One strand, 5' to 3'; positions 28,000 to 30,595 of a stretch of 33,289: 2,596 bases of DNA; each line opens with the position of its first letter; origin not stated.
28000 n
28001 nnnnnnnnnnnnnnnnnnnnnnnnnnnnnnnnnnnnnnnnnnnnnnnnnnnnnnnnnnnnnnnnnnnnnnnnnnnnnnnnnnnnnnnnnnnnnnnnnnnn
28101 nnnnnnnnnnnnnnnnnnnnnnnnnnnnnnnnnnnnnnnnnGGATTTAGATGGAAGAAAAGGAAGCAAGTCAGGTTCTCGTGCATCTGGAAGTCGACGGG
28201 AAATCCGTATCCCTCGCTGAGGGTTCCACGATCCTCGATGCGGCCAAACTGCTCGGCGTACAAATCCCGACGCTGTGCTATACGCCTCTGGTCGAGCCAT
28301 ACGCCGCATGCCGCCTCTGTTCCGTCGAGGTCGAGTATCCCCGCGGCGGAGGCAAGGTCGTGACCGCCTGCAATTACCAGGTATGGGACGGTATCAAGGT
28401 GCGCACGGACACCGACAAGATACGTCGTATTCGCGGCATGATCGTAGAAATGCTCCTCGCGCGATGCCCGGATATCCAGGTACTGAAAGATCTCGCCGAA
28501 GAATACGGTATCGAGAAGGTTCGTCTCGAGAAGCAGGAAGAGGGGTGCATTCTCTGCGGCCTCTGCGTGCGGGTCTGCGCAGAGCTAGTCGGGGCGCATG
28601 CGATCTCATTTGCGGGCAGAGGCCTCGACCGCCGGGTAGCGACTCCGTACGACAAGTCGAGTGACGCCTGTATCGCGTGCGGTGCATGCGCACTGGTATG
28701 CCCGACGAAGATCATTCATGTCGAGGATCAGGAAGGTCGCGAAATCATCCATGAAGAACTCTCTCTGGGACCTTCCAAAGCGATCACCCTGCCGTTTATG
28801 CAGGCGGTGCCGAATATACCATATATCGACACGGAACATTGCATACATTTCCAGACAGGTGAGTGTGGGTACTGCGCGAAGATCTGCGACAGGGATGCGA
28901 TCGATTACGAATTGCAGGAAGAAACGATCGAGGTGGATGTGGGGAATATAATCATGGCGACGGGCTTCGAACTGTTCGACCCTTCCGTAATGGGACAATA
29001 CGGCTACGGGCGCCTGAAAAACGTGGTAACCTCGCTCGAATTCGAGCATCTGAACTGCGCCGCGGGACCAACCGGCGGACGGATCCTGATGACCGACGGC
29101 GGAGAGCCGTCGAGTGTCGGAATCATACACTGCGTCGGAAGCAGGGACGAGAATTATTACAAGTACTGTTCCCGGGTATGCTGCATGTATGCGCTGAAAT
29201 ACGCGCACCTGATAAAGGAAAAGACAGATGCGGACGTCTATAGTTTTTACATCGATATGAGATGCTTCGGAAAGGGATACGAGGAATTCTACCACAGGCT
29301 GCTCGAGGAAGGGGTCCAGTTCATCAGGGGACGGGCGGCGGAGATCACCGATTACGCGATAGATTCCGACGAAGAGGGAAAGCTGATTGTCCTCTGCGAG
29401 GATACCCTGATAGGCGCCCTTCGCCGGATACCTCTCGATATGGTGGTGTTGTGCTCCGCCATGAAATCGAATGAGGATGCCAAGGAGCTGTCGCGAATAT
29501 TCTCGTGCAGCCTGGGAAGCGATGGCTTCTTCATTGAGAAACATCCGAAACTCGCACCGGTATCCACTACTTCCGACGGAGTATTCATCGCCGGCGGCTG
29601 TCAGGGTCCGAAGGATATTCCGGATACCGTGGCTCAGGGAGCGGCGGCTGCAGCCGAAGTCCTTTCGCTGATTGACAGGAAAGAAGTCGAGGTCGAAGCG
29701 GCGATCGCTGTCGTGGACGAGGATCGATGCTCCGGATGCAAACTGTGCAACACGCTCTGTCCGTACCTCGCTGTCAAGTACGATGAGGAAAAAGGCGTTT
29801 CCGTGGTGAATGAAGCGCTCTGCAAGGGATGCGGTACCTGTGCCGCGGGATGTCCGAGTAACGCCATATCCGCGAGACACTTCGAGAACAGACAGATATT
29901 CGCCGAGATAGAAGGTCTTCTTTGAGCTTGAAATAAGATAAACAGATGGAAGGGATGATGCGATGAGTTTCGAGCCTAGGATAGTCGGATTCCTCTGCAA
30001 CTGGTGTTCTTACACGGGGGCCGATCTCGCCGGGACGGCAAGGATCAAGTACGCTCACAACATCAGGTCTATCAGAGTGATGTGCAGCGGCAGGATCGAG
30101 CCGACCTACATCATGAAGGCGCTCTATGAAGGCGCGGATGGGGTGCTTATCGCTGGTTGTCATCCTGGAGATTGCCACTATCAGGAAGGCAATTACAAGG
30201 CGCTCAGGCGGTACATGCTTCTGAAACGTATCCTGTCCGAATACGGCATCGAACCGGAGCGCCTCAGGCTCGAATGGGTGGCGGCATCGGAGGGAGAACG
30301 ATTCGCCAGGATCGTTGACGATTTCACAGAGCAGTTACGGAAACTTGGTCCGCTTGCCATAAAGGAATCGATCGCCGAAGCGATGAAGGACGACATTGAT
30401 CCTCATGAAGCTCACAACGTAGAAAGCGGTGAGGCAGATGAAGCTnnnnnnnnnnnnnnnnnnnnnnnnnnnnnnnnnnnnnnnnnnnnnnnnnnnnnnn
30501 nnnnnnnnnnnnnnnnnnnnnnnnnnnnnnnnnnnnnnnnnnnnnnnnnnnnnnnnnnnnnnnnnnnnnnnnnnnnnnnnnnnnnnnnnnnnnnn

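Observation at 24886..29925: Second hdrA is split inside its inserted-ferredoxin domain by a NuoE/NuoF-type NADH module and re-fused to a NuoG/HydA-type Fe-S head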

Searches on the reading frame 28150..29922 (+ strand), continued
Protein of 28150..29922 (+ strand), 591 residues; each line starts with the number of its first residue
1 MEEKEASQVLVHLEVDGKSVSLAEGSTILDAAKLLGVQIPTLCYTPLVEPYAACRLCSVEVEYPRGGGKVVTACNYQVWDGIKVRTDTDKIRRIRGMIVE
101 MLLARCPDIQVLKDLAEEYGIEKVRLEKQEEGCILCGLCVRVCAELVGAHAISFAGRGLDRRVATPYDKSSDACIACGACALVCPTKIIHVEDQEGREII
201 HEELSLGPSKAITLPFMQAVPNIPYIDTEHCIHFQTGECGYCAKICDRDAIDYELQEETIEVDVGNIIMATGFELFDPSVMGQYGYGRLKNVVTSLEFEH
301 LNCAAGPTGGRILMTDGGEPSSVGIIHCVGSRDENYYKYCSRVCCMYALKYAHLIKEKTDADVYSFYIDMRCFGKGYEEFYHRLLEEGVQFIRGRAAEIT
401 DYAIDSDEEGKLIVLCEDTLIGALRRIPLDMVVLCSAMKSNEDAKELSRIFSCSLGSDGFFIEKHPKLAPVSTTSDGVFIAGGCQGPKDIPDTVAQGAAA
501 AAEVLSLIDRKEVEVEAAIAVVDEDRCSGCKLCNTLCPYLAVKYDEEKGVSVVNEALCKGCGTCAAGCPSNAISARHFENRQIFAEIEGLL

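Call 79: search_protein_families(library=pfam, proteins=[P0243, P0245, P0257, P0256, P0272], max_evalue=0.000001)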
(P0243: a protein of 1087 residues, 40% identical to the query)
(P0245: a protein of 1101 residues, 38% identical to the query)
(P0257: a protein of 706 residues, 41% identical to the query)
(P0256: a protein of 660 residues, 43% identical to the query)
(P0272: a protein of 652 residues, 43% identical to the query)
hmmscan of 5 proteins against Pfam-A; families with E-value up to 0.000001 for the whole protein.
P0243 (1087 aa): 12 families
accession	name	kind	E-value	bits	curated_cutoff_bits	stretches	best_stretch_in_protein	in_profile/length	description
PF07992.20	Pyr_redox_2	-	8.9e-19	68.4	26.1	1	663-803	1-140/291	Pyridine nucleotide-disulphide oxidoreductase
PF13510.11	Fer2_4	-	2.8e-16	59.8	22.8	1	1-78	3-81/82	2Fe-2S iron-sulfur cluster binding domain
PF12838.12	Fer4_7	-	7.3e-15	55.6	27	1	1012-1063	1-51/52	4Fe-4S dicluster domain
PF00037.32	Fer4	-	1e-12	47.7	21.1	0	1043-1063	1-21/24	4Fe-4S binding domain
PF14697.11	Fer4_21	-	4.6e-11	43.1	35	0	120-179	5-57/59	4Fe-4S dicluster domain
PF13187.11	Fer4_9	-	8.2e-09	35.8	27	0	1012-1063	1-50/52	4Fe-4S dicluster domain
PF00890.30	FAD_binding_2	-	1.4e-08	34.8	20.4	1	664-701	1-38/414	FAD binding domain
PF12831.13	FAD_oxidored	-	1.8e-08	34.6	27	1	664-701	1-38/416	FAD dependent oxidoreductase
PF00111.32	Fer2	-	1.1e-07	32.1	21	1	5-56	2-51/77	2Fe-2S iron-sulfur cluster binding domain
PF01266.30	DAO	-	1.7e-07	31.5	27.9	0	664-699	1-37/353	FAD dependent oxidoreductase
PF01494.25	FAD_binding_3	-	4.9e-07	29.7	22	0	664-696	3-35/349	FAD binding domain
PF13450.12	NAD_binding_8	-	7e-07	29.9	21.9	0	667-706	1-40/68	NAD(P)-binding Rossmann-like domain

P0245 (1101 aa): 11 families
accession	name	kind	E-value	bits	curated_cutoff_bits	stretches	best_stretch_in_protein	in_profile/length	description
PF07992.20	Pyr_redox_2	-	1.8e-16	60.9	26.1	1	681-795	4-115/291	Pyridine nucleotide-disulphide oxidoreductase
PF13510.11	Fer2_4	-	6.7e-14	52.2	22.8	1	13-91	2-81/82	2Fe-2S iron-sulfur cluster binding domain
PF12838.12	Fer4_7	-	7.7e-14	52.3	27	1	1028-1073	2-52/52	4Fe-4S dicluster domain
PF13237.11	Fer4_10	-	2.4e-12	47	25.5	1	1021-1070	2-53/53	4Fe-4S dicluster domain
PF00037.32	Fer4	-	4.7e-12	45.6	21.1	0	1021-1043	1-23/24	4Fe-4S binding domain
PF01266.30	DAO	-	4.3e-11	43.4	27.9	0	681-714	3-37/353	FAD dependent oxidoreductase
PF13484.11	Fer4_16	-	7.4e-11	43.1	30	0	177-197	2-21/66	4Fe-4S double cluster binding domain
PF13187.11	Fer4_9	-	1.4e-10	41.4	27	0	1028-1073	2-51/52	4Fe-4S dicluster domain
PF14697.11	Fer4_21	-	1.8e-09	38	35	0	1022-1070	2-52/59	4Fe-4S dicluster domain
PF12837.12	Fer4_6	-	3e-09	36.8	25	0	1021-1042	2-23/24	4Fe-4S binding domain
PF12797.12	Fer4_2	-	1.5e-08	34.5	24.5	0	1021-1040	3-22/22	4Fe-4S binding domain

P0257 (706 aa): 11 families
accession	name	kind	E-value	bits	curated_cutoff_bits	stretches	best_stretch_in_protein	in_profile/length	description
PF02662.21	FlpD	-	2e-37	128.4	22.3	1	587-704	1-118/123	Methyl-viologen-reducing hydrogenase, delta subunit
PF13510.11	Fer2_4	-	1.6e-20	73.4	22.8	1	1-77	3-80/82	2Fe-2S iron-sulfur cluster binding domain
PF12838.12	Fer4_7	-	9.3e-17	61.7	27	1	122-175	1-50/52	4Fe-4S dicluster domain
PF14697.11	Fer4_21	-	1.5e-16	60.7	35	2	511-563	1-58/59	4Fe-4S dicluster domain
PF00037.32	Fer4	-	3.1e-13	49.3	21.1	0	541-563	2-24/24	4Fe-4S binding domain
PF13237.11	Fer4_10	-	6.6e-13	48.8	25.5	0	544-597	6-47/53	4Fe-4S dicluster domain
PF13187.11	Fer4_9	-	7.4e-11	42.4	27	0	518-562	2-52/52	4Fe-4S dicluster domain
PF13484.11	Fer4_16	-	2.1e-10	41.7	30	0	163-243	2-64/66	4Fe-4S double cluster binding domain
PF25160.1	LdpA_Fe-S-bd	-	5.3e-09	36.2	27.6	0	524-565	9-46/49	LdpA Fe-S cluster-binding domain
PF12837.12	Fer4_6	-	6.9e-07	29.4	25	0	544-562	6-24/24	4Fe-4S binding domain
PF13183.11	Fer4_8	-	9.6e-07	29.7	27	0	121-174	3-65/68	4Fe-4S dicluster domain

P0256 (660 aa): 9 families
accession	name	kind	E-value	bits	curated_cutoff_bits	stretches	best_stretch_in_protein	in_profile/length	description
PF13510.11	Fer2_4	-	4.7e-18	65.5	22.8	1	151-229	2-81/82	2Fe-2S iron-sulfur cluster binding domain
PF12838.12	Fer4_7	-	1.1e-12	48.6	27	0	319-399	2-52/52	4Fe-4S dicluster domain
PF13484.11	Fer4_16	-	3.9e-11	44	30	0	319-338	2-22/66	4Fe-4S double cluster binding domain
PF00037.32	Fer4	-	8.9e-10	38.4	21.1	0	317-335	6-24/24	4Fe-4S binding domain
PF13237.11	Fer4_10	-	1.4e-09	38.2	25.5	0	99-129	3-33/53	4Fe-4S dicluster domain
PF13183.11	Fer4_8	-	1.3e-08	35.7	27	1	272-332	3-67/68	4Fe-4S dicluster domain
PF07992.20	Pyr_redox_2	-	1.8e-08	34.6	26.1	0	5-84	3-58/291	Pyridine nucleotide-disulphide oxidoreductase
PF12831.13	FAD_oxidored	-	1.1e-07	31.9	27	1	5-42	2-39/416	FAD dependent oxidoreductase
PF14697.11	Fer4_21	-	2e-07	31.5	35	0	270-336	4-59/59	4Fe-4S dicluster domain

P0272 (652 aa): 6 families
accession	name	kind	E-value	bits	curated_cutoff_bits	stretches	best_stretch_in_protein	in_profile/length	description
PF13510.11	Fer2_4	-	3.8e-20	72.1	22.8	1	5-83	2-81/82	2Fe-2S iron-sulfur cluster binding domain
PF12838.12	Fer4_7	-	4.2e-10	40.4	27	1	128-183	2-52/52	4Fe-4S dicluster domain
PF00037.32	Fer4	-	9.5e-10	38.3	21.1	0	168-185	7-24/24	4Fe-4S binding domain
PF07992.20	Pyr_redox_2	-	1.9e-09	37.8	26.1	1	365-495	173-289/291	Pyridine nucleotide-disulphide oxidoreductase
PF00111.32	Fer2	-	2.1e-08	34.4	21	1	10-59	2-49/77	2Fe-2S iron-sulfur cluster binding domain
PF13484.11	Fer4_16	-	2.5e-07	31.8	30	0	169-193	2-28/66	4Fe-4S double cluster binding domain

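Call 81: find_encoding_contigs(protein=P0256, flank=8000, max_places=2)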
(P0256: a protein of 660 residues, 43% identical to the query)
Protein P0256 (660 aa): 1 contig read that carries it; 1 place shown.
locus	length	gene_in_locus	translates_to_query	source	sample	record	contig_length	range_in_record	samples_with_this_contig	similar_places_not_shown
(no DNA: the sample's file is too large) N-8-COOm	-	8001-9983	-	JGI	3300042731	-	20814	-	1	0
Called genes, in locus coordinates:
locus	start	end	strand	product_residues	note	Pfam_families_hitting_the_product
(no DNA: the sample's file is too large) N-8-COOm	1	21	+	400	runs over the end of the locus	PF13433:Peripla_BP_5, PF13458:Peripla_BP_6, PF01094:ANF_receptor (faint)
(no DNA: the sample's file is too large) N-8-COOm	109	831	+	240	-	PF00005:ABC_tran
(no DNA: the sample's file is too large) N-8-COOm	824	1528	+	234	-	PF13476:AAA_23 (faint), PF13514:AAA_27 (faint), PF00005:ABC_tran, PF13304:AAA_21 (faint)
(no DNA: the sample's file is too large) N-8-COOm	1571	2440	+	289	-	PF02653:BPD_transp_2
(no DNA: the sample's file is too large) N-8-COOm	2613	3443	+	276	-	PF02653:BPD_transp_2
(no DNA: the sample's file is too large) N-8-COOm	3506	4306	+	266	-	PF00106:adh_short, PF08659:KR, PF13561:adh_short_C2, PF23441:SDR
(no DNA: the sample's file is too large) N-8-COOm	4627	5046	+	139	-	PF12838:Fer4_7 (faint), PF12837:Fer4_6 (faint), PF13247:Fer4_11, PF00037:Fer4 (faint), PF25160:LdpA_Fe-S-bd (weak), PF13187:Fer4_9 (faint)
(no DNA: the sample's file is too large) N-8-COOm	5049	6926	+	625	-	PF02730:AFOR_N, PF01314:AFOR_C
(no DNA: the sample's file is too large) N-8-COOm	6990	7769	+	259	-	PF00106:adh_short, PF08659:KR, PF13561:adh_short_C2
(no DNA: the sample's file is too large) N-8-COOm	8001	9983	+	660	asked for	PF07992:Pyr_redox_2 (faint), PF12831:FAD_oxidored, PF13510:Fer2_4, PF14697:Fer4_21 (weak), PF12838:Fer4_7 (weak), PF13183:Fer4_8 (weak), PF00037:Fer4 (weak), PF12838:Fer4_7 (weak), +5 more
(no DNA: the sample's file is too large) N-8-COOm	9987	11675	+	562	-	PF00890:FAD_binding_2 (weak), PF01266:DAO (weak), PF07992:Pyr_redox_2, PF13450:NAD_binding_8, PF12838:Fer4_7, PF13187:Fer4_9, PF13237:Fer4_10, PF14697:Fer4_21, +8 more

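Call 90: list_cluster_members(proteins=[P0005, P0015, P0017, P0018, P0028, P0040, P0092, P0100, P0113, P0116])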
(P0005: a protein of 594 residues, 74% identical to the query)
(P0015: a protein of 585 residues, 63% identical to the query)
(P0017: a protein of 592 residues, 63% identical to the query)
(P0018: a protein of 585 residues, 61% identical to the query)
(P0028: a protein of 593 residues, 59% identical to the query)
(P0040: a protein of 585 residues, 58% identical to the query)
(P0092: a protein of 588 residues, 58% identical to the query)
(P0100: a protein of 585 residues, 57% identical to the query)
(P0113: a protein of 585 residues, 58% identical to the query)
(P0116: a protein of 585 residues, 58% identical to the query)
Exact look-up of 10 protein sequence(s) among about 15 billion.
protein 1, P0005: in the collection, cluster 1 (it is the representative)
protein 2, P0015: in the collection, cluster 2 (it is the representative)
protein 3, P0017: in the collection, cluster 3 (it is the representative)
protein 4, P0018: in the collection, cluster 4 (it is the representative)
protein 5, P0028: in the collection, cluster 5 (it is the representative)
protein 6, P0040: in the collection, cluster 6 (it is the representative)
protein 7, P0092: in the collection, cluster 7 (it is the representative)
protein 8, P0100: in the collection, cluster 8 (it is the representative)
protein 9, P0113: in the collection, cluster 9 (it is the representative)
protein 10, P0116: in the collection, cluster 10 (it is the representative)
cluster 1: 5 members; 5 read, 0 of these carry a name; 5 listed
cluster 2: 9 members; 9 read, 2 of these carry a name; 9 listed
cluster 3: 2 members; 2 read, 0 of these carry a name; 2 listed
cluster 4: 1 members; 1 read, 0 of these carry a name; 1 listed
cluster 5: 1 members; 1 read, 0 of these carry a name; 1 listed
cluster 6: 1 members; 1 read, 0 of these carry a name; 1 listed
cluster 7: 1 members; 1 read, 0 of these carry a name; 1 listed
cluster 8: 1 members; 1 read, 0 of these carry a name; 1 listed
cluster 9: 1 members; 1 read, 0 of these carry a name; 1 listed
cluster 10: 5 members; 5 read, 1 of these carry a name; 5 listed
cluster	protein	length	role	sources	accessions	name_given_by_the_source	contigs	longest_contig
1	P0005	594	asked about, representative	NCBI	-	-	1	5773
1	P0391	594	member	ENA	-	-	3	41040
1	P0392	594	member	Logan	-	-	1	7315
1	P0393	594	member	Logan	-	-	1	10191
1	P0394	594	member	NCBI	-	-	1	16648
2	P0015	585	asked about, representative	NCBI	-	-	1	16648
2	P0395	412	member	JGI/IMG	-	heterodisulfide reductase subunit A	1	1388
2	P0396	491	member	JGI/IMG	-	heterodisulfide reductase subunit A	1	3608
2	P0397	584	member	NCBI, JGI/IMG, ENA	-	-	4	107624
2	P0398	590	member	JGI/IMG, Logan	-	-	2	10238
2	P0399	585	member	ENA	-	-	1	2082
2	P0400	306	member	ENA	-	-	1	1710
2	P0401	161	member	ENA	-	-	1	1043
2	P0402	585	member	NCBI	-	-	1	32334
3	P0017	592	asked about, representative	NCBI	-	-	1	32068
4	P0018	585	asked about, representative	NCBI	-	-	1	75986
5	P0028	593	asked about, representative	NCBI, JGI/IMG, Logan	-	-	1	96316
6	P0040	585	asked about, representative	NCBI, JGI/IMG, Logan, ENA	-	-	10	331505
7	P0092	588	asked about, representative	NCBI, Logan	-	-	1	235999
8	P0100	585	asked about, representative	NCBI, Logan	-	-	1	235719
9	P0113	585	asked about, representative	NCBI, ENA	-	-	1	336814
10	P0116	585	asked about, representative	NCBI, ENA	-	-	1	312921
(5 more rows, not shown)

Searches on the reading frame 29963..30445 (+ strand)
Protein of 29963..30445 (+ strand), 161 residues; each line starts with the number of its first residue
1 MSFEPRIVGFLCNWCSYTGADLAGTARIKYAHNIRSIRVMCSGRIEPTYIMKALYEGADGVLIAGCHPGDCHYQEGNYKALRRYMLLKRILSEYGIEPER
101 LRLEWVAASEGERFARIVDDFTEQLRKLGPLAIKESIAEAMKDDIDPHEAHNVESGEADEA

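Call 3: search_protein_families(library=pfam, proteins=[window:29963-30445:+], max_evalue=0.01)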
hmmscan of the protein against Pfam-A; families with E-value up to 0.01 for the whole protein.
window:29963-30445:+ (161 aa): 1 family
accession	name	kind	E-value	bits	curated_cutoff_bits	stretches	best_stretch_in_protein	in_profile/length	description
PF02662.21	FlpD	-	1.7e-55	186.7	22.3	1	7-129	1-123/123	Methyl-viologen-reducing hydrogenase, delta subunit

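Call 59: search_protein_families(library=ncbifam, proteins=[window:29963-30445:+], max_evalue=1e-10)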
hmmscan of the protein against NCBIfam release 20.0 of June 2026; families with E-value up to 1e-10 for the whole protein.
window:29963-30445:+ (161 aa): 3 families
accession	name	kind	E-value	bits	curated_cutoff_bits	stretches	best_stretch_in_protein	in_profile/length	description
NF040770.1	hetero_SS_HdrA2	exception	1.8e-55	188.4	1100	1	4-132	647-775/777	CoB-CoM heterodisulfide reductase HdrA2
NF045873.1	F420_non_VhuD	exception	5e-39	133.4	215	1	4-134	1-131/132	F420-non-reducing hydrogenase iron-sulfur subunit VhuD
NF041891.1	hdrA_Methbact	equivalog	1.9e-14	52.8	1300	1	4-127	643-760/762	ferredoxin:CoB-CoM heterodisulfide reductase subunit HdrA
